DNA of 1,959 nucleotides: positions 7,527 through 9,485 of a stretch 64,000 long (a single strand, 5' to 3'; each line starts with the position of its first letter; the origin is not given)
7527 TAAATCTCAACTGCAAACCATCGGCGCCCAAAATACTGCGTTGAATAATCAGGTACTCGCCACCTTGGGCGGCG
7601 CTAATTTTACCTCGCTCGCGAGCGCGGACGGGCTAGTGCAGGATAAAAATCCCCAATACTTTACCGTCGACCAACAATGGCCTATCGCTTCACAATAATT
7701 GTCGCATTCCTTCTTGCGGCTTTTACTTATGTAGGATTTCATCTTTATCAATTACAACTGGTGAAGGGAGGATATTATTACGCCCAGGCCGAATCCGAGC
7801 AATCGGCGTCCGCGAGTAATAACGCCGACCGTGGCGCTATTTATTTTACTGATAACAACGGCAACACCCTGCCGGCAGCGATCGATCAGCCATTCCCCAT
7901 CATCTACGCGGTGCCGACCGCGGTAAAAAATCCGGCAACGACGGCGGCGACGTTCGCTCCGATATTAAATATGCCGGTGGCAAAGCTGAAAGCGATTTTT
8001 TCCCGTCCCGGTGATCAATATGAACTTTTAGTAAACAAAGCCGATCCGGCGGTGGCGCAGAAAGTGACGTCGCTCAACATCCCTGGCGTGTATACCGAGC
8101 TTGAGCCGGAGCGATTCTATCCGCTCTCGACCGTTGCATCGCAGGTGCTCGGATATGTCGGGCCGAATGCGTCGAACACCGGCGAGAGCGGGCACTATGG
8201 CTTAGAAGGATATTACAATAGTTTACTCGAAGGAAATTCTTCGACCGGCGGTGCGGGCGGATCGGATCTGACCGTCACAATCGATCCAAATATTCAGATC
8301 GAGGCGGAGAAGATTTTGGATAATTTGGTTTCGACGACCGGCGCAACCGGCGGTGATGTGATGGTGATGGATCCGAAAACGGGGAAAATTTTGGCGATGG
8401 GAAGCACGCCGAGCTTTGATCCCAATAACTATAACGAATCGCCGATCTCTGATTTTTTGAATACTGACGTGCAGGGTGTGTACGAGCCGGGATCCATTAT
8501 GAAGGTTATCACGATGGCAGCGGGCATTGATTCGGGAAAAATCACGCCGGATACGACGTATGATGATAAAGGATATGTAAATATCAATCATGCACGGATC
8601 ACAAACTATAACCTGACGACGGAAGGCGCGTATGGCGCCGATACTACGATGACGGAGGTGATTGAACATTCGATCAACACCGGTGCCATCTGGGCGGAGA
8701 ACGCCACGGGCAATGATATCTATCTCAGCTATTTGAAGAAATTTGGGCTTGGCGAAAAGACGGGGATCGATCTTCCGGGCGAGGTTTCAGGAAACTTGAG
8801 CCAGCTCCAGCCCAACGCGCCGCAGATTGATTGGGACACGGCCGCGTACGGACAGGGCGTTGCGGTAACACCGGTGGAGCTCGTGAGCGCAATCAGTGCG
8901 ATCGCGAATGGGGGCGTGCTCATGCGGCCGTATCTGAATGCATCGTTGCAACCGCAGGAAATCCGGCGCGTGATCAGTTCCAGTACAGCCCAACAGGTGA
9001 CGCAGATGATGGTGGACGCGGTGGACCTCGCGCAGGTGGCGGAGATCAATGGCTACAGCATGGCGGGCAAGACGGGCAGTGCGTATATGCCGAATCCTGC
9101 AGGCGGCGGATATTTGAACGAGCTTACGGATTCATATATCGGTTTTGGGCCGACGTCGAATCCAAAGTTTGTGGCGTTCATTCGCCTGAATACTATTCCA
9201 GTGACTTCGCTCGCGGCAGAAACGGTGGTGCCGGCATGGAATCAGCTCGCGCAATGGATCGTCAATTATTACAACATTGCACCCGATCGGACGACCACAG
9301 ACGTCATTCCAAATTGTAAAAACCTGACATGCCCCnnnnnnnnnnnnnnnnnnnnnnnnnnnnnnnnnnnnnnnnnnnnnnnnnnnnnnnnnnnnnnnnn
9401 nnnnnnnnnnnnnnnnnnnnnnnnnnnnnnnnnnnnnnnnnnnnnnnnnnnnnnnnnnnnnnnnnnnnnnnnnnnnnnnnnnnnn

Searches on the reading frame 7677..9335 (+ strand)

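Call 21: search_protein_families(library=pfam, proteins=[window:7677-9335:+], max_evalue=0.001)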
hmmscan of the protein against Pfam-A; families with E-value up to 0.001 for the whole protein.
window:7677-9335:+ (553 aa): 2 families
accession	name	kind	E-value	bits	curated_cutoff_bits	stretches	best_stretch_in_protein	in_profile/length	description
PF00905.27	Transpeptidase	-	1.5e-67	228.4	22.1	1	228-502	3-276/299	Penicillin binding protein transpeptidase domain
PF03717.20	PBP_dimer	-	7.9e-11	43.1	24.4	1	49-188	3-162/180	Penicillin-binding Protein dimerisation domain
